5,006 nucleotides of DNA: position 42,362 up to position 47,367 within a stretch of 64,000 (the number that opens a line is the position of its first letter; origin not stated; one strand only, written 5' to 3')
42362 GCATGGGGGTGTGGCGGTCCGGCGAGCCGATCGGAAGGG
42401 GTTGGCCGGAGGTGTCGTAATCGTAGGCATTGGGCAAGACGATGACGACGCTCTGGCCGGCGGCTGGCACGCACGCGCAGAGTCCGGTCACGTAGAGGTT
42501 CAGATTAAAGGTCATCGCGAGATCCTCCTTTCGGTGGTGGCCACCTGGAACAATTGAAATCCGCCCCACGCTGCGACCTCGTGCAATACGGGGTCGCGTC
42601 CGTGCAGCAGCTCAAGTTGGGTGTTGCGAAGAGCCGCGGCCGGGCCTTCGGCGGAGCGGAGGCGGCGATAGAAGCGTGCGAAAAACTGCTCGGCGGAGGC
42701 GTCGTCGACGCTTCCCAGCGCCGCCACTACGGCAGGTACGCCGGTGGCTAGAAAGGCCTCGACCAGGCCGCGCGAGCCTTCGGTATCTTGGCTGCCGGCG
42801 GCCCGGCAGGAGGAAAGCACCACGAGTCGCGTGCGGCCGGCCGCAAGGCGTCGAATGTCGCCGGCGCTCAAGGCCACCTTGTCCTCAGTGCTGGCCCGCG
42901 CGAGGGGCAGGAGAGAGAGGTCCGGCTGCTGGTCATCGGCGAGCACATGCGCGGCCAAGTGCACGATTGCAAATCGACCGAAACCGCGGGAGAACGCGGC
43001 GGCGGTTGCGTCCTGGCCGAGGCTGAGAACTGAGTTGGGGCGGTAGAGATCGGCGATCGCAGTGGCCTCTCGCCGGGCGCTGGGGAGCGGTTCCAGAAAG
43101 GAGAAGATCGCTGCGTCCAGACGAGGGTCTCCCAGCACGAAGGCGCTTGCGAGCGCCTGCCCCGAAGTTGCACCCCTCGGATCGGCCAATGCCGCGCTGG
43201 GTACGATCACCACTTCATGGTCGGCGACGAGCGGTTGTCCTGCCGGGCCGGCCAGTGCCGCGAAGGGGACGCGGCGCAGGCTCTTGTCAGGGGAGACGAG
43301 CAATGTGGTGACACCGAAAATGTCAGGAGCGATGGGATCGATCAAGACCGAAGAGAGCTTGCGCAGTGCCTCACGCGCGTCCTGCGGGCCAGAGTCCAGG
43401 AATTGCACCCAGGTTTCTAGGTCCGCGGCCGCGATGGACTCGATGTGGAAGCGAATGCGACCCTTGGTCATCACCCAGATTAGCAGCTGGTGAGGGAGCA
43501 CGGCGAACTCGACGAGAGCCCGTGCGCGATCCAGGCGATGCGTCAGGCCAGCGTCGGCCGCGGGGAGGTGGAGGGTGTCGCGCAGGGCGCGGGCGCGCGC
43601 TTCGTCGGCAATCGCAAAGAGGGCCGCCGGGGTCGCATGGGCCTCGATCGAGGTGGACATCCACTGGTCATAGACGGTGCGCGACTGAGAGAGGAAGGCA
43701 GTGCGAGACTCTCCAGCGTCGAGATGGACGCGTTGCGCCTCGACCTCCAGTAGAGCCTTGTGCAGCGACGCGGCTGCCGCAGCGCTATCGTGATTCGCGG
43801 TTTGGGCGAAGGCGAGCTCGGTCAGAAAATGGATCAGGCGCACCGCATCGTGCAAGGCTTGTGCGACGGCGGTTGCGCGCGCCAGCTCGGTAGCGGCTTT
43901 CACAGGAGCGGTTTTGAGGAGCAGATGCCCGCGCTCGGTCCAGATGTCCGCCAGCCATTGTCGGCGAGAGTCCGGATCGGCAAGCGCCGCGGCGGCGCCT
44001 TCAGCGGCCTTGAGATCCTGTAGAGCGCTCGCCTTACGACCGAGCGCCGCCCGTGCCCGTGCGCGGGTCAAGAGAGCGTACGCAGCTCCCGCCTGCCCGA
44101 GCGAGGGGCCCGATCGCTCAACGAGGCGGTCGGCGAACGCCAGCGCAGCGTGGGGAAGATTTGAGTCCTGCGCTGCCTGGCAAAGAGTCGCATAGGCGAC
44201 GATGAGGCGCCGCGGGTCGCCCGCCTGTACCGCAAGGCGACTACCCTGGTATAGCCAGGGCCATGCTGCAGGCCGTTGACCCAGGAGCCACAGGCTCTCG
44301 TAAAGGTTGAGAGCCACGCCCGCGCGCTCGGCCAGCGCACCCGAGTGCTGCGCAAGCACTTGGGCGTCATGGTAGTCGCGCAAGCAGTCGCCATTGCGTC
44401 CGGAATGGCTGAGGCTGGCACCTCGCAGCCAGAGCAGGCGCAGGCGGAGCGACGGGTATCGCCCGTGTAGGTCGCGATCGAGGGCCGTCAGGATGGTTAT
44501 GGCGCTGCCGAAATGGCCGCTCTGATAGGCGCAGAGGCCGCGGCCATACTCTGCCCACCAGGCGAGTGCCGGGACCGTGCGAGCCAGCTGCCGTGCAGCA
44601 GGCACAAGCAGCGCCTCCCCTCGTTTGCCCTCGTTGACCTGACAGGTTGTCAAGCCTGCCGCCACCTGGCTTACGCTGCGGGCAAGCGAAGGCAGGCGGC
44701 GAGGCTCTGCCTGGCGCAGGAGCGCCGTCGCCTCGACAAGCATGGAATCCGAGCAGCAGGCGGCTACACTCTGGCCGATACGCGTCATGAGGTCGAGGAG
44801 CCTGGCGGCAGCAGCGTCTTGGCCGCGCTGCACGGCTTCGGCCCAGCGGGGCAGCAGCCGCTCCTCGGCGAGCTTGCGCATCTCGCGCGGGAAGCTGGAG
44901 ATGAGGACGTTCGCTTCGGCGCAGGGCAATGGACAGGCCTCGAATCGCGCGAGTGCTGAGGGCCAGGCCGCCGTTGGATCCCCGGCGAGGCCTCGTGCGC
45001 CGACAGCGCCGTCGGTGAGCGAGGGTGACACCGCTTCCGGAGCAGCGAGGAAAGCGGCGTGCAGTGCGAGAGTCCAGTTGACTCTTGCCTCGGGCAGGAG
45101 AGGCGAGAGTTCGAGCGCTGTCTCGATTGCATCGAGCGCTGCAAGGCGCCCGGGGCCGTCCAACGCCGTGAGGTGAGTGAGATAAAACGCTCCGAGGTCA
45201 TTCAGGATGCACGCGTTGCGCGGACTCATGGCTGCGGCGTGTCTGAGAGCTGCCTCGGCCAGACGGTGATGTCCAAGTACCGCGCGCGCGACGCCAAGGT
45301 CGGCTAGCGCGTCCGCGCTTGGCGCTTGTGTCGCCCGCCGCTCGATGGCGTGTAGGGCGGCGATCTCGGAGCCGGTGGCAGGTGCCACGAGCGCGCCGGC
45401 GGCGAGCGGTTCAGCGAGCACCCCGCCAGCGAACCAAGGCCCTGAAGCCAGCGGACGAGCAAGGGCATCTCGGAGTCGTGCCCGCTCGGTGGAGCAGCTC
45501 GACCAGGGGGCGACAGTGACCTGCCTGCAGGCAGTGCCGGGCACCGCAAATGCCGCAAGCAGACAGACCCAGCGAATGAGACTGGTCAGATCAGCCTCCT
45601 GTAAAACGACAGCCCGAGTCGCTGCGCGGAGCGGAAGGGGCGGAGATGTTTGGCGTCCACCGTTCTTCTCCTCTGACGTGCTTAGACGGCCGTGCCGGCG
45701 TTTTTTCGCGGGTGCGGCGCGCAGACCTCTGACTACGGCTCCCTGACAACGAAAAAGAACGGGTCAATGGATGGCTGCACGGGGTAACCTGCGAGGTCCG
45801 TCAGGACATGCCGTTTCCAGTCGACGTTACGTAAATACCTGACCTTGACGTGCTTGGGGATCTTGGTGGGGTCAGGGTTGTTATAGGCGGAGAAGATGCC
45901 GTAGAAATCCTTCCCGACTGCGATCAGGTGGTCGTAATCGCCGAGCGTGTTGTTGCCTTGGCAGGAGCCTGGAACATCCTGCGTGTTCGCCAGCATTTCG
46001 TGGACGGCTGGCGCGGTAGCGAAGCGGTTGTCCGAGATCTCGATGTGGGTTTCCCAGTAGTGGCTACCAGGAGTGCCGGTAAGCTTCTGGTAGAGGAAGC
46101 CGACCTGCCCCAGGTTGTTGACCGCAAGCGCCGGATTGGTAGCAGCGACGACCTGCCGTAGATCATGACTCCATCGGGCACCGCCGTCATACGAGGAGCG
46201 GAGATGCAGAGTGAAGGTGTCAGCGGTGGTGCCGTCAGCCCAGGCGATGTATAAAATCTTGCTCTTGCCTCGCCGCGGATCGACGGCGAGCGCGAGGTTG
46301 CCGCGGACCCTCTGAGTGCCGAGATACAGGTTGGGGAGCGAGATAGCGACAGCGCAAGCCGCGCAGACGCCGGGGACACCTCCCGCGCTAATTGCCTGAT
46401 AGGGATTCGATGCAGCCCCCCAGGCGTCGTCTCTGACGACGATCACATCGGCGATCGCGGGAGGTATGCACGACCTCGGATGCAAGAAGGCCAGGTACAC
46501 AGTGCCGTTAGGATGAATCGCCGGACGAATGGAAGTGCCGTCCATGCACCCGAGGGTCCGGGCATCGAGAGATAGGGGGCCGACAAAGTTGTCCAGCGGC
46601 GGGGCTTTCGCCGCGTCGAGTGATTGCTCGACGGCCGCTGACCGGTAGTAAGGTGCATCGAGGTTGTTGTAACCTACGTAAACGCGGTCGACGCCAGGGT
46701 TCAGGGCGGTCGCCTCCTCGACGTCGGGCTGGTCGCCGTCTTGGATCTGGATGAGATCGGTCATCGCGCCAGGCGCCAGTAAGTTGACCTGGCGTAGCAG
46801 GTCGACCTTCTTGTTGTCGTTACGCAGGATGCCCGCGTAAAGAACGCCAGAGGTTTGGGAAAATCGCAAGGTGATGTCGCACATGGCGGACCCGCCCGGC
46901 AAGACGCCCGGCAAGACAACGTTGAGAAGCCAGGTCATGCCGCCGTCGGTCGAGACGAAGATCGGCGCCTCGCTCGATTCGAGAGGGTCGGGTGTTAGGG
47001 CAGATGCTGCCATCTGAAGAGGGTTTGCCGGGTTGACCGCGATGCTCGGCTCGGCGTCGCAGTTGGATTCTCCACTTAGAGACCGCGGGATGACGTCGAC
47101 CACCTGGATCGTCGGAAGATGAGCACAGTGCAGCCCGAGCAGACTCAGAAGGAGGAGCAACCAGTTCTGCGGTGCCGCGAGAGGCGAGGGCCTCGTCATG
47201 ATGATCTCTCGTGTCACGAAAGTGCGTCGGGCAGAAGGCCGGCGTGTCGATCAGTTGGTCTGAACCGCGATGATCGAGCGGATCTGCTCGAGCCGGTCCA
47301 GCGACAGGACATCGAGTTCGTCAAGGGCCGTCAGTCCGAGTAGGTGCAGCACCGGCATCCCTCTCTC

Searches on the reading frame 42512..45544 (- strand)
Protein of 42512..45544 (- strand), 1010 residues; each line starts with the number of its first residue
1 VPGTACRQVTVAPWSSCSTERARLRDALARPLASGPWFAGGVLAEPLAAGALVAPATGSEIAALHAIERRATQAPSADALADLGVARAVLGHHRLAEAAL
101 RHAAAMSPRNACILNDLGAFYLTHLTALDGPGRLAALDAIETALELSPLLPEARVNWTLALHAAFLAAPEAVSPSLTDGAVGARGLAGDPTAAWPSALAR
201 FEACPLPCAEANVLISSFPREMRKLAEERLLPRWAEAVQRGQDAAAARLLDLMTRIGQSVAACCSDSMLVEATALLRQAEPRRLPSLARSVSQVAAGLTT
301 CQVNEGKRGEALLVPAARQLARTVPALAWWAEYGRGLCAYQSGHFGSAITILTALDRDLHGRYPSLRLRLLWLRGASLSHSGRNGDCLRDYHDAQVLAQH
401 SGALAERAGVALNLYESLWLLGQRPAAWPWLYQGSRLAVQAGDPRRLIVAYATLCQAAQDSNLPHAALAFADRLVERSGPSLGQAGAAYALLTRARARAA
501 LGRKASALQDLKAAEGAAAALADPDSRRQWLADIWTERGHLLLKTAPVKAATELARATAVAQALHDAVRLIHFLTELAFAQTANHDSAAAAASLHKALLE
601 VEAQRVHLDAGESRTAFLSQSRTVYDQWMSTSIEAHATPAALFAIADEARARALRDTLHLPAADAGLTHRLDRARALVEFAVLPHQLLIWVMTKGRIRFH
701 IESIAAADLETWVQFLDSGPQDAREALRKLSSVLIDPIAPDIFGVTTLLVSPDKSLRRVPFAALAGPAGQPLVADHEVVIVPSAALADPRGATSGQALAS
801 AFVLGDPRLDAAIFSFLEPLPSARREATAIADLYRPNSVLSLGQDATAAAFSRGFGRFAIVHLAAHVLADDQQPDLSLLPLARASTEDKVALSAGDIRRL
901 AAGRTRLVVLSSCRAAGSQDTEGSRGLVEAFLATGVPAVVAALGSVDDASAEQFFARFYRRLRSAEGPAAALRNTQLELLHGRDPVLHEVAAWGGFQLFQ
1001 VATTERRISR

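Call 7: search_protein_families(library=pfam, proteins=[window:42512-45544:-], max_evalue=0.01)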
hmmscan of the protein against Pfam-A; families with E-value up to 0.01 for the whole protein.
window:42512-45544:- (1010 aa): 1 family
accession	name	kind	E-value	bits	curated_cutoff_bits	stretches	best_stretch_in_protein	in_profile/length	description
PF12770.12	CHAT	-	5.8e-54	183.9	24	1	725-998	2-286/289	CHAT domain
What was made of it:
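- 42512..45544 (-): A 1010-aa CHAT (caspase-like) protease with a long helical, TPR-like N-terminal region. Pfam CHAT PF12770 matches residues 725-998 at E 5.8e-54 (call 7).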

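Call 21: search_protein_families(library=ncbifam, proteins=[window:42512-45544:-], max_evalue=0.1)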
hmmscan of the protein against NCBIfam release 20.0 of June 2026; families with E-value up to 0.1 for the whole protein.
window:42512-45544:- (1010 aa): 1 family
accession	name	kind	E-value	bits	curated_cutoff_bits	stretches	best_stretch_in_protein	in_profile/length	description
NF008391.2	PRK11189.1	equivalog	0.037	13.5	250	1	74-162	62-144/297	lipoprotein NlpI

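Call 22: search_protein_families(library=padloc, proteins=[window:42512-45544:-], max_evalue=0.1)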
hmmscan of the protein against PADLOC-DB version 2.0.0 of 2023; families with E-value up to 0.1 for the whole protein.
window:42512-45544:- (1010 aa): 0 families
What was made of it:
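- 42512..45544 (-): No PADLOC model hits it (call 22).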

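Call 96: search_solved_structures(query=window:42512-45544:-, max_evalue=0.01)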
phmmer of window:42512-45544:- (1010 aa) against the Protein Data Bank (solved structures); distinct sequences matched with E-value up to 0.01: 0.

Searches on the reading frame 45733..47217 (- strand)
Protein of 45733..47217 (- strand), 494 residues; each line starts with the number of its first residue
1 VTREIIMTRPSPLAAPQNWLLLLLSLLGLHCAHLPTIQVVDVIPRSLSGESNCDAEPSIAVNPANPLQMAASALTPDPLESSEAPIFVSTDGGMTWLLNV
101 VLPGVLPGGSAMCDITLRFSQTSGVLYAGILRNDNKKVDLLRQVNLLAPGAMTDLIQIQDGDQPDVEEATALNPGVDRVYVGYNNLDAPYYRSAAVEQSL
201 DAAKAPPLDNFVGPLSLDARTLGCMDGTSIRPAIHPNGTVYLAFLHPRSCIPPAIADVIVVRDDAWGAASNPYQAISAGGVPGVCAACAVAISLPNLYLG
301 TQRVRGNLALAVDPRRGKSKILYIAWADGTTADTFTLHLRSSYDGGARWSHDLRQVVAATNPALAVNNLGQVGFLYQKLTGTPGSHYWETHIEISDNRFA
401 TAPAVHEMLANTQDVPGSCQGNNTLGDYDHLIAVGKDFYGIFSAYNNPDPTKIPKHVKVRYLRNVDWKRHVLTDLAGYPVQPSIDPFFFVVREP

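Call 7: search_protein_families(library=pfam, proteins=[window:45733-47217:-], max_evalue=0.01)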
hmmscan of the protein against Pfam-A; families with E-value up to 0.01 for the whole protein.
window:45733-47217:- (494 aa): 0 families

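Call 10: find_encoding_contigs(protein=window:45733-47217:-, flank=10000, max_places=6)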
Protein window:45733-47217:- (494 aa): no gene with exactly this product is on record in the collection.

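Call 21: search_protein_families(library=ncbifam, proteins=[window:45733-47217:-], max_evalue=0.1)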
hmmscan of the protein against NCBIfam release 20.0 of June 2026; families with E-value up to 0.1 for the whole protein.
window:45733-47217:- (494 aa): 0 families

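Call 22: search_protein_families(library=padloc, proteins=[window:45733-47217:-], max_evalue=0.1)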
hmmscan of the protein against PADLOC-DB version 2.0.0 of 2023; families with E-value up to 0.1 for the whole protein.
window:45733-47217:- (494 aa): 0 families

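Call 40: find_homologous_proteins(query=window:45733-47199:-)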
Query window:45733-47199:- (488 aa): 752 proteins with E <= 0.001 among 8000 candidates; the best 120 are listed.
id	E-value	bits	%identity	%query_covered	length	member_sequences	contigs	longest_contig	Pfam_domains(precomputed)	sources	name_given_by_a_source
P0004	0.0e+0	1123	100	100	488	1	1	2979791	-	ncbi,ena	-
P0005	5.0e-155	535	58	97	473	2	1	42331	-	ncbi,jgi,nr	ncbi:MAG TPA: hypothetical protein VHG32_24000 [Thermoanaerobaculia bacterium]|jgi:hypothetical prot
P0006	1.3e-139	484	54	94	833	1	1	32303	PF15780.12,PF07610.18,PF13505.13,PF22544.3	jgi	jgi:hypothetical protein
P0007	1.7e-132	461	51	94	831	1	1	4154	PF15780.12,PF07610.18,PF22544.3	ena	-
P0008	1.1e-126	442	49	97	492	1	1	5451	-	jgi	jgi:hypothetical protein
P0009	2.6e-122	427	49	97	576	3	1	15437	-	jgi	jgi:hypothetical protein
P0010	1.0e-121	425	50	94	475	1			PF02012.27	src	-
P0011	1.9e-121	424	47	99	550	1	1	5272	-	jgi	jgi:hypothetical protein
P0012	3.8e-119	417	49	93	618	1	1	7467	-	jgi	jgi:hypothetical protein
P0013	1.2e-117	412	49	94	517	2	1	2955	-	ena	-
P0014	2.1e-117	411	49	94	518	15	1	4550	-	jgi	jgi:hypothetical protein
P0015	3.3e-117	410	51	94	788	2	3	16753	-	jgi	-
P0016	5.0e-117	410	48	93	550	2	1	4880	-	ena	-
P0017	1.0e-116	409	49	94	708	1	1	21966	-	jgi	jgi:uncharacterized protein (TIGR03000 family)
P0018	1.2e-115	405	50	94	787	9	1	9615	-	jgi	-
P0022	1.3e-110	389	48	93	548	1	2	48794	-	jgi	jgi:hypothetical protein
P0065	1.5e-100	356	45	95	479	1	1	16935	PF13088.13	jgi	jgi:hypothetical protein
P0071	3.6e-100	354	45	94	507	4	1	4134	PF02012.27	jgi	jgi:hypothetical protein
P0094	1.6e-97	346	43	94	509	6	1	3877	PF02012.27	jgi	-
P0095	2.3e-97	345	44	95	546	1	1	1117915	PF13088.13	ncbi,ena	-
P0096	2.3e-97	345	44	93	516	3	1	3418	PF02012.27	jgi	jgi:hypothetical protein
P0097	2.7e-97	345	44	93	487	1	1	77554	PF13088.13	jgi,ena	-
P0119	1.0e-95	340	43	93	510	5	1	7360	PF02012.27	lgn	-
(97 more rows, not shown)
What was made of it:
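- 45733..47199 (-): A 488-aa secreted BNR/Asp-box beta-propeller protein of a sialidase-like family. It has 752 or more homologues (call 40).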

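Call 41: find_encoding_contigs(protein=P0009, flank=8000, max_places=2)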
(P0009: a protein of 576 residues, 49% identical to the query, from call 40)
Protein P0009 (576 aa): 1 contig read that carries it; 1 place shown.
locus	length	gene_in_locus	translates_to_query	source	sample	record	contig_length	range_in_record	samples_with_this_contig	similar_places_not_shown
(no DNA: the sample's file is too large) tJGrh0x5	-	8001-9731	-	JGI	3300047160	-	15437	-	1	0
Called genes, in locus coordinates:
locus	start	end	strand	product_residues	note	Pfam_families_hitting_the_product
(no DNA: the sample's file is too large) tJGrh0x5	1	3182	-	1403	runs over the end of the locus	PF05048:NosD (faint), PF13229:Beta_helix (faint), PF13946:DUF4214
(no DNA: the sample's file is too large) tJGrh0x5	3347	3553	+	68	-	-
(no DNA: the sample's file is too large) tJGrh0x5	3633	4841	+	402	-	PF13946:DUF4214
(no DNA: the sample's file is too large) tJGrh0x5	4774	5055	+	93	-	PF13946:DUF4214 (faint)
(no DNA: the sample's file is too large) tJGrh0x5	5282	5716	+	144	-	-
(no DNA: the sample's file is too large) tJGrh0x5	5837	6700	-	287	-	PF00135:COesterase, PF20434:BD-FAE, PF07859:Abhydrolase_3, PF00326:Peptidase_S9 (faint)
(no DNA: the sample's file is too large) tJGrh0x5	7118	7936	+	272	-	-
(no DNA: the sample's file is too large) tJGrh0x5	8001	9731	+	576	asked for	-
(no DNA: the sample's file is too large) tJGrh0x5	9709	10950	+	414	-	?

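Call 42: find_encoding_contigs(protein=P0022, flank=8000, max_places=2)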
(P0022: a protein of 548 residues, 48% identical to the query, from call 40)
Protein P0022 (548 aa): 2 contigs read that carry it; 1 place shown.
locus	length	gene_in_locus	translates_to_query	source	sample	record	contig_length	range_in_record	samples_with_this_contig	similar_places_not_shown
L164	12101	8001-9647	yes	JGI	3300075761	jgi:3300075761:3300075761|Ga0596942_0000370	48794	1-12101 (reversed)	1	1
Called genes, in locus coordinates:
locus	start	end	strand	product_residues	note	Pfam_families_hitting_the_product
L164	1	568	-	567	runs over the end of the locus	PF01979:Amidohydro_1, PF07969:Amidohydro_3 (faint)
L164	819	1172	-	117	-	PF12681:Glyoxalase_2 (faint), PF18029:Glyoxalase_6 (weak)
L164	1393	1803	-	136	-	-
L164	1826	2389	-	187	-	PF00440:TetR_N (weak)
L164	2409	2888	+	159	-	PF17329:DUF5367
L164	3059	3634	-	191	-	PF03729:DUF308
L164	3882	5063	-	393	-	PF14870:PSII_BNR (faint), PF15902:Sortilin-Vps10 (faint), PF02012:BNR (faint)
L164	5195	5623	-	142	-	PF13564:DoxX_2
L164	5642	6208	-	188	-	PF08327:AHSA1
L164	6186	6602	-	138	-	PF12840:HTH_20, PF01022:HTH_5, PF12802:MarR_2 (weak)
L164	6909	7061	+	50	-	-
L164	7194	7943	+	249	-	-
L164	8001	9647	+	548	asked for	-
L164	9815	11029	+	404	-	-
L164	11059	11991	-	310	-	PF13011:LZ_Tnp_IS481, PF13384:HTH_23 (faint), PF13518:HTH_28 (faint), PF13551:HTH_29 (faint), PF13565:HTH_32, PF00665:rve, PF13683:rve_3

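Call 84: search_protein_families(library=pfam, proteins=[L164:9815-11029:+], max_evalue=0.05)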
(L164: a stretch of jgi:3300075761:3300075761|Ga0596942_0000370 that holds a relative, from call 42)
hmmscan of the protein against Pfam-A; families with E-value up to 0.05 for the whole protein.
L164:9815-11029:+ (404 aa): 0 families

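Call 97: search_solved_structures(query=window:45733-47199:-, max_evalue=0.01)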
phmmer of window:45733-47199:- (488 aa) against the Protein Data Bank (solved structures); distinct sequences matched with E-value up to 0.01: 0.

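Call 101: search_solved_structures(query=A6, max_evalue=1)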
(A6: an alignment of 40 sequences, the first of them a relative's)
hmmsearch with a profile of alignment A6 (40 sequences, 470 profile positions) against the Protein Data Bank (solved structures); distinct sequences matched with E-value up to 1: 14.
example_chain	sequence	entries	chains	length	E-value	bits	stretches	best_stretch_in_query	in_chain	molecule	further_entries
2cn2_A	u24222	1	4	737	0.0046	18.9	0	286-328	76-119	BETA-1,4-XYLOGLUCAN HYDROLASE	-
2cn3_A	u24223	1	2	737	0.0047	18.9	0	286-328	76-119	BETA-1,4-XYLOGLUCAN HYDROLASE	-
4fj6_A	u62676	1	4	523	0.012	17.6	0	309-338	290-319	glycoside hydrolase family 33, candidate sialidase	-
6myv_A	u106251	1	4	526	0.015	17.3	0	306-338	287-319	Sialidase26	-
6p2m_A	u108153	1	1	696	0.017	17.1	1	282-325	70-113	Type 3a cellulose-binding domain protein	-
8am5_S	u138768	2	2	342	0.018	17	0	39-74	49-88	Photosystem II assembly lipoprotein Ycf48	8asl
6mrv_B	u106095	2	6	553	0.018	17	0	306-338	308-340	Sialidase26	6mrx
4q6k_A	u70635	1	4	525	0.024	16.6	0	306-338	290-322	BNR/Asp-box repeat protein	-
4bbw_A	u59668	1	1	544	0.075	15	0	310-338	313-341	SIALIDASE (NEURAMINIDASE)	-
7kn8_A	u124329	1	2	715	0.094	14.6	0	30-69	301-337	Cellulase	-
1yvo_A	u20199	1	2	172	0.1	14.5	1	194-282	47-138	conserved hypothetical protein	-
9db6_A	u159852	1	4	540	0.13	14.2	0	309-338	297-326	BNR/Asp-box repeat protein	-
2bl1_A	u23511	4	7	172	0.17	13.8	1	196-282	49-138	PUTATIVE PHOSPHINOTHRICIN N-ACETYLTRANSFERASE PA4866 | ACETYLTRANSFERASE PA4866 FROM P. AERUGINOSA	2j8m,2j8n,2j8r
6mnj_A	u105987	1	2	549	0.37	12.7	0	311-338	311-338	Hz136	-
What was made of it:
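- On BNR/Asp-box sialidase-like beta-propeller: The profile matches sialidase structures only weakly, at E 0.005-0.02 (call 101).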

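Call 102: search_protein_families(library=pfam, alignment_id=A6, max_evalue=0.01)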
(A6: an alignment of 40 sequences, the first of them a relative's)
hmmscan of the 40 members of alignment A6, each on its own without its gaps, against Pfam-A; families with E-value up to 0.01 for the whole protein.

A. member 1, P0004 (488 aa): 0 families

B. families by the number of members that match (of 40 scanned): 4 families
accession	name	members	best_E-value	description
PF02012.26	BNR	33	2.1e-06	BNR/Asp-box repeat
PF13088.12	BNR_2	7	3.5e-06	BNR repeat-like domain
PF24316.1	Tli3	2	0.001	T6SS Tli3 immunity protein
PF15902.12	Sortilin-Vps10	1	0.003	Sortilin, neurotensin receptor 3,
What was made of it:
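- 45733..47199 (-): 33 of 40 family members hit PF02012 BNR (call 102).
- On BNR/Asp-box sialidase-like beta-propeller: 33 of 40 homologues hit PF02012 and 7 hit PF13088 (call 102).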
